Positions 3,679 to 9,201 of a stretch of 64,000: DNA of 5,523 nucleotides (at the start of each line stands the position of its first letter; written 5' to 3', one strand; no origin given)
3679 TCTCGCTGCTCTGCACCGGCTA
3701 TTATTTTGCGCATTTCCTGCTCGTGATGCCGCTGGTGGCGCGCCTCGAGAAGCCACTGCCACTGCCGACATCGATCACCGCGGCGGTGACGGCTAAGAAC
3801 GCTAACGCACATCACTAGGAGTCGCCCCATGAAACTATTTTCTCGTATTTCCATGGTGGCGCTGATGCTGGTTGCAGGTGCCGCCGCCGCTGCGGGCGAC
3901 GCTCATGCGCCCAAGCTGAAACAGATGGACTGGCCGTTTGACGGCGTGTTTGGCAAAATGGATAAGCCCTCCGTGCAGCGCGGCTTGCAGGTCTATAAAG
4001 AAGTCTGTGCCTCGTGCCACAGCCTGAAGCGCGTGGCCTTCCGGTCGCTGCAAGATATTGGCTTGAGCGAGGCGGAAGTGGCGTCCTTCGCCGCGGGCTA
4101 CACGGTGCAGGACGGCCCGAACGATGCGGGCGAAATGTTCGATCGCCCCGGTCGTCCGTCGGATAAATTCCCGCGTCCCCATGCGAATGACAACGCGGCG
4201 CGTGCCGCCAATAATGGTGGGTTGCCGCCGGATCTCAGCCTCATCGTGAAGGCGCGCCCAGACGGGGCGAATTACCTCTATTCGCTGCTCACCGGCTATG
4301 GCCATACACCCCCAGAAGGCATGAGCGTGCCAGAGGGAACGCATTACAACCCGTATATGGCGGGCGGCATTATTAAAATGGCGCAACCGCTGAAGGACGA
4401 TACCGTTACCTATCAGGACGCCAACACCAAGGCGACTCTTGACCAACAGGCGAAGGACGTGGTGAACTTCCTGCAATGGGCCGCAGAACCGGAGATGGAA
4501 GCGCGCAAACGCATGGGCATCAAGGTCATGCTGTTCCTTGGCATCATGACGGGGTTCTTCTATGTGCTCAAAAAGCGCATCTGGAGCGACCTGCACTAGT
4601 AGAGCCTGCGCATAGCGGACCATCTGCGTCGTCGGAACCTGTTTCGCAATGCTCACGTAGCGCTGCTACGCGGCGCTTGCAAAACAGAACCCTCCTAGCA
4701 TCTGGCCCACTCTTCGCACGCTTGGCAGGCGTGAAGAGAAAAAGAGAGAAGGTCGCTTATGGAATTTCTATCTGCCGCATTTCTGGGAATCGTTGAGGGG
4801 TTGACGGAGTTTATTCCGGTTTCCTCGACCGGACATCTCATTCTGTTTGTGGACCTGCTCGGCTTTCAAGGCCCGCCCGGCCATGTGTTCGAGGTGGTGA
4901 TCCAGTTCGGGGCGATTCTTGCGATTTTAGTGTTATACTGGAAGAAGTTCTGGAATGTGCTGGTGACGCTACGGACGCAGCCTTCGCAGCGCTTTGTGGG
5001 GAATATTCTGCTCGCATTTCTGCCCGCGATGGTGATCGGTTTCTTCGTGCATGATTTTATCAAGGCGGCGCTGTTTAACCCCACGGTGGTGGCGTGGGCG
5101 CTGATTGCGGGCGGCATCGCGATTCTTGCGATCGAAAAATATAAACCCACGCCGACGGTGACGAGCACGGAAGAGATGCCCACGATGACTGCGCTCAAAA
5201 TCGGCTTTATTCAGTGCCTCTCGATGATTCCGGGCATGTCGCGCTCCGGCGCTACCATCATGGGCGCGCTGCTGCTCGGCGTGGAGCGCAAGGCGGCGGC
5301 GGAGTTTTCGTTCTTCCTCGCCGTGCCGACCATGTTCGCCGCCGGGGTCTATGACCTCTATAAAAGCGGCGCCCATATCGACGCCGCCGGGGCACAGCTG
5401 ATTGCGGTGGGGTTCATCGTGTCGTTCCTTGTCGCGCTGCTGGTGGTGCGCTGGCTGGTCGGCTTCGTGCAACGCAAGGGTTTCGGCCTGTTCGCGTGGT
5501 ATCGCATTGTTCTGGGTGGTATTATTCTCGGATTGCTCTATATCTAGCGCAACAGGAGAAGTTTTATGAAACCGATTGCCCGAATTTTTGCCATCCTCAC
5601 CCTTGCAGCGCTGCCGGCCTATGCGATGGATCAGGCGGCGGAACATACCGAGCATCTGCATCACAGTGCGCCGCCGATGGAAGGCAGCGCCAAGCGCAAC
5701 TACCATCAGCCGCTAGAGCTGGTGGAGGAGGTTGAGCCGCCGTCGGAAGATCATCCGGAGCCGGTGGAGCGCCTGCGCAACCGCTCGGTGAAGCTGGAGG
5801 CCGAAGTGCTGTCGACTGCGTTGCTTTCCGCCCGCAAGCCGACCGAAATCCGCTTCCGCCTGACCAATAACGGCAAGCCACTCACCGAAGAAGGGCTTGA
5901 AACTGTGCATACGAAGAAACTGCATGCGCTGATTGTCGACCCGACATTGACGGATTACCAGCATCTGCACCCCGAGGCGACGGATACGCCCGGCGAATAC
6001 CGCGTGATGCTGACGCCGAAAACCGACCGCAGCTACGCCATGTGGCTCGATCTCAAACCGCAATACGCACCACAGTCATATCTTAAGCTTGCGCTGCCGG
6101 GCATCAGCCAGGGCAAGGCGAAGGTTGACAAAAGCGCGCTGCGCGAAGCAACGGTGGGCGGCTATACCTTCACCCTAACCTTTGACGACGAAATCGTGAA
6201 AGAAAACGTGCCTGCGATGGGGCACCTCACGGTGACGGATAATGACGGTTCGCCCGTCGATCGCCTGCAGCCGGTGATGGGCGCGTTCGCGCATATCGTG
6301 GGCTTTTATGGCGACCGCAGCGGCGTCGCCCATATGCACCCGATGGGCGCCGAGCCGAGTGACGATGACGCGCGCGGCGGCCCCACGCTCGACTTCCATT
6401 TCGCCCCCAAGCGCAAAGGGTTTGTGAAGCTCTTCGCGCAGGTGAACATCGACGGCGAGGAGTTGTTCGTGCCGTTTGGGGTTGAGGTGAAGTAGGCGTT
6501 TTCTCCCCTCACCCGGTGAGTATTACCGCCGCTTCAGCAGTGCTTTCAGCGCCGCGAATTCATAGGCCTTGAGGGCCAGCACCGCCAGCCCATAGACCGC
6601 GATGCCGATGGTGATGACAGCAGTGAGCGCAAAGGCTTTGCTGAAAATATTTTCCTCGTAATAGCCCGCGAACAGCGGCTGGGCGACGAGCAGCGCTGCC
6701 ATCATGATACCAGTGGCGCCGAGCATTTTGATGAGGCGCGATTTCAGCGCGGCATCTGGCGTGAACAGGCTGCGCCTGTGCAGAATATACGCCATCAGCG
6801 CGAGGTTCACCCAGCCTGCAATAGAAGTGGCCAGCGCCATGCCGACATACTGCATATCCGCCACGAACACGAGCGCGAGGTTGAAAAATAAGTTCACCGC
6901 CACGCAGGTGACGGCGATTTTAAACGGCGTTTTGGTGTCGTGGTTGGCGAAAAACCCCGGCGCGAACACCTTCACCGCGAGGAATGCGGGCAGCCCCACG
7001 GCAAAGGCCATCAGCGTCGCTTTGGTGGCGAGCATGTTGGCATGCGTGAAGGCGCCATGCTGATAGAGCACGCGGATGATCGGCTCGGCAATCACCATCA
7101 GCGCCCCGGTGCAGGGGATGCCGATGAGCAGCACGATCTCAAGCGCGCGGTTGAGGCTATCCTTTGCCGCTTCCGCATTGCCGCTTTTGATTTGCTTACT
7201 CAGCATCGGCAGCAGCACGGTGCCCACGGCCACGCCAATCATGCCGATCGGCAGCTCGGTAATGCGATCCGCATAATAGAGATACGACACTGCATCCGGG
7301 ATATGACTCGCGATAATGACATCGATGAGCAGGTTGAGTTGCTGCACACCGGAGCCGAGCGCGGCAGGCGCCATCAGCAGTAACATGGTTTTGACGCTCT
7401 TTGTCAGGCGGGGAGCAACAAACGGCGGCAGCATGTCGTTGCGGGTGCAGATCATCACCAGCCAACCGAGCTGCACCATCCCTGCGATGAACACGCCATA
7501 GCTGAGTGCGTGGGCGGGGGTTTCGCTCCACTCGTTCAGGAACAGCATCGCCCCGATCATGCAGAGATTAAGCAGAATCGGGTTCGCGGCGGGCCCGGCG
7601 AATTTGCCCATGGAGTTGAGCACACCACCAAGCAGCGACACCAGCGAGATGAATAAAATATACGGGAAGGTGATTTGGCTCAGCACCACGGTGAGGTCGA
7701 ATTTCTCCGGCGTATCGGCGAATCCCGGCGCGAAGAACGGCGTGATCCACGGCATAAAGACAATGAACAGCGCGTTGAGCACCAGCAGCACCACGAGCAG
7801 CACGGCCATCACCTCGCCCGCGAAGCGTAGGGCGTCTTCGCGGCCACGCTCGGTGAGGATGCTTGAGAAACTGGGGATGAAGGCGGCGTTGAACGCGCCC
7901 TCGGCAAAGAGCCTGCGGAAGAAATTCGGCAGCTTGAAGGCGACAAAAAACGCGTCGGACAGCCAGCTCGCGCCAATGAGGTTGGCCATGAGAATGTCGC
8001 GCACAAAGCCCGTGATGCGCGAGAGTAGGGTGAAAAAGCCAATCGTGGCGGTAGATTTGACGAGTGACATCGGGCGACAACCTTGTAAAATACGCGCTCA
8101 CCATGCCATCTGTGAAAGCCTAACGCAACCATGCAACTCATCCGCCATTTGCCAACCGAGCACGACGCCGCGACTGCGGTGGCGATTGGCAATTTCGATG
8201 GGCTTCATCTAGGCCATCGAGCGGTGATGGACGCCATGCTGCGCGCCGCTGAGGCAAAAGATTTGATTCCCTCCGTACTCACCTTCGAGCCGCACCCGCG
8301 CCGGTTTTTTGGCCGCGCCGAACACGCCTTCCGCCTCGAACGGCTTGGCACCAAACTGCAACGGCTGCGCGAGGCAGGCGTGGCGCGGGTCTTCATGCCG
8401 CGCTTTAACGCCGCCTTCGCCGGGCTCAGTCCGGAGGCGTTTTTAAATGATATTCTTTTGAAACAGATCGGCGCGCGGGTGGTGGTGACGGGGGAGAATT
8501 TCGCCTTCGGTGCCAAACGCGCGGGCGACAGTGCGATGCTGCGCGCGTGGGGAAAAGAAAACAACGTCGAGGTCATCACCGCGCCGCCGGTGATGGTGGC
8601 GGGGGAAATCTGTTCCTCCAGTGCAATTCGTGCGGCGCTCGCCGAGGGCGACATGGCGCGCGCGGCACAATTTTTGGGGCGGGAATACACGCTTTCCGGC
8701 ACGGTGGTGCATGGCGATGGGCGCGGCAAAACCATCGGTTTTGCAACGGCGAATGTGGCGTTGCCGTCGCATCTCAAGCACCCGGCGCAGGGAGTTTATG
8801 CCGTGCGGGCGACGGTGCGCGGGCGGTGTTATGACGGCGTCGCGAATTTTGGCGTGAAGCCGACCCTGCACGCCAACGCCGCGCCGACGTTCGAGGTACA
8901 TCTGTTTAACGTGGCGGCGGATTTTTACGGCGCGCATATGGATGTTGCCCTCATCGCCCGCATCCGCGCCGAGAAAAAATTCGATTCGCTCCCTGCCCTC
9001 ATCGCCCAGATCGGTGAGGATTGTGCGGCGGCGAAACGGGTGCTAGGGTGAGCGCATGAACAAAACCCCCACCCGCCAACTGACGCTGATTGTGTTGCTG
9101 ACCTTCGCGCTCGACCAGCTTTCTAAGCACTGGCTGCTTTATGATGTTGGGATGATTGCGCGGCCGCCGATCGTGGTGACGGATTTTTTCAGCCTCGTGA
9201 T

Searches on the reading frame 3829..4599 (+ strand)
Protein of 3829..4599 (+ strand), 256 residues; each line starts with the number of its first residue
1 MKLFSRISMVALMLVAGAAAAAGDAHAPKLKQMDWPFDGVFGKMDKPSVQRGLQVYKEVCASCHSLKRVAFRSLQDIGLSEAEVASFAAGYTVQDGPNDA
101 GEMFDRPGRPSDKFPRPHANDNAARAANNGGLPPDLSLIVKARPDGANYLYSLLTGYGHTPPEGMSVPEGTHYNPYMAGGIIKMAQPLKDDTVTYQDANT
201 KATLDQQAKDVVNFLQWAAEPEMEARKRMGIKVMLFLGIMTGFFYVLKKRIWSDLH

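Call 22: search_protein_families(library=pfam, max_evalue=0.001, proteins=[window:3829-4599:+])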
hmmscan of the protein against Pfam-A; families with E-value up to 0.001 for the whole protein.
window:3829-4599:+ (256 aa): 1 family
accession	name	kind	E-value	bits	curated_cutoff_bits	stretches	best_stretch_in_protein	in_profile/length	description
PF02167.20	Cytochrom_C1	-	8.1e-98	326.9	22.8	1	35-254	1-218/219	Cytochrome C1 family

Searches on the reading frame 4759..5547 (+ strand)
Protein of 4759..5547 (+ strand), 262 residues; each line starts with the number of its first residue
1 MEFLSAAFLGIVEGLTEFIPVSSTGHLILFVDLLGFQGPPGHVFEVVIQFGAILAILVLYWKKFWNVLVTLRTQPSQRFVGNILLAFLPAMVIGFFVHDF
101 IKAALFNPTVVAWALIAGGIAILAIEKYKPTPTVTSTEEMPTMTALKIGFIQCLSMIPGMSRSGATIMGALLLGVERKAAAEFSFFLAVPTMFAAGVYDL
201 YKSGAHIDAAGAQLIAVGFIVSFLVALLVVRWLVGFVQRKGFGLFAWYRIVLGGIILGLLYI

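Call 22: search_protein_families(library=pfam, max_evalue=0.001, proteins=[window:4759-5547:+])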
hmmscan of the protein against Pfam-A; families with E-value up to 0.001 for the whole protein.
window:4759-5547:+ (262 aa): 1 family
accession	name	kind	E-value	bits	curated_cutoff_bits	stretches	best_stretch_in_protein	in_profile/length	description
PF02673.24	BacA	-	2.2e-84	283.6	33.4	1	6-254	1-256/257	Bacitracin resistance protein BacA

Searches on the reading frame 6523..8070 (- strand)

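Call 22: search_protein_families(library=pfam, max_evalue=0.001, proteins=[window:6523-8070:-])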
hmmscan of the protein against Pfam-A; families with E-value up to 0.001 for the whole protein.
window:6523-8070:- (515 aa): 2 families
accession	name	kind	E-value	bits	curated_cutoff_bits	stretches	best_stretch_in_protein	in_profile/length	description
PF03023.19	MurJ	-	2.3e-119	399.4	27.4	1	28-475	1-444/451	Lipid II flippase MurJ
PF01554.23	MatE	-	3e-11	43.7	24.9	2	235-397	1-159/161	MatE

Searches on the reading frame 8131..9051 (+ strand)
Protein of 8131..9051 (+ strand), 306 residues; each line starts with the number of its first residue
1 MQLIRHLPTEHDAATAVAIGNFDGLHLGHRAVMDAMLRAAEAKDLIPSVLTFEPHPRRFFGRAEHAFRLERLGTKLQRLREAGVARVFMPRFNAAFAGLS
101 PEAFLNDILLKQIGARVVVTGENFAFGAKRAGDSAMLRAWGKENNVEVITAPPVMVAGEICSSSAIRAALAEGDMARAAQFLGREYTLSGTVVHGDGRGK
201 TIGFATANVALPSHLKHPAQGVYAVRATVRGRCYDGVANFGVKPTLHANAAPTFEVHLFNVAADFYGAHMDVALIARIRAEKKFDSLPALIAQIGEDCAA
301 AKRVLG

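Call 22: search_protein_families(library=pfam, max_evalue=0.001, proteins=[window:8131-9051:+])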
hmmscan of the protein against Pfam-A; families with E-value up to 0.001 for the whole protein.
window:8131-9051:+ (306 aa): 2 families
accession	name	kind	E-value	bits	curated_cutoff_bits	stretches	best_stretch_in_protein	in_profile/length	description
PF06574.18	FAD_syn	-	7.7e-45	153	27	1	10-164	3-157/158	FAD synthetase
PF01687.23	Flavokinase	-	1.3e-41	142.1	19.6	1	182-305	1-124/124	Riboflavin kinase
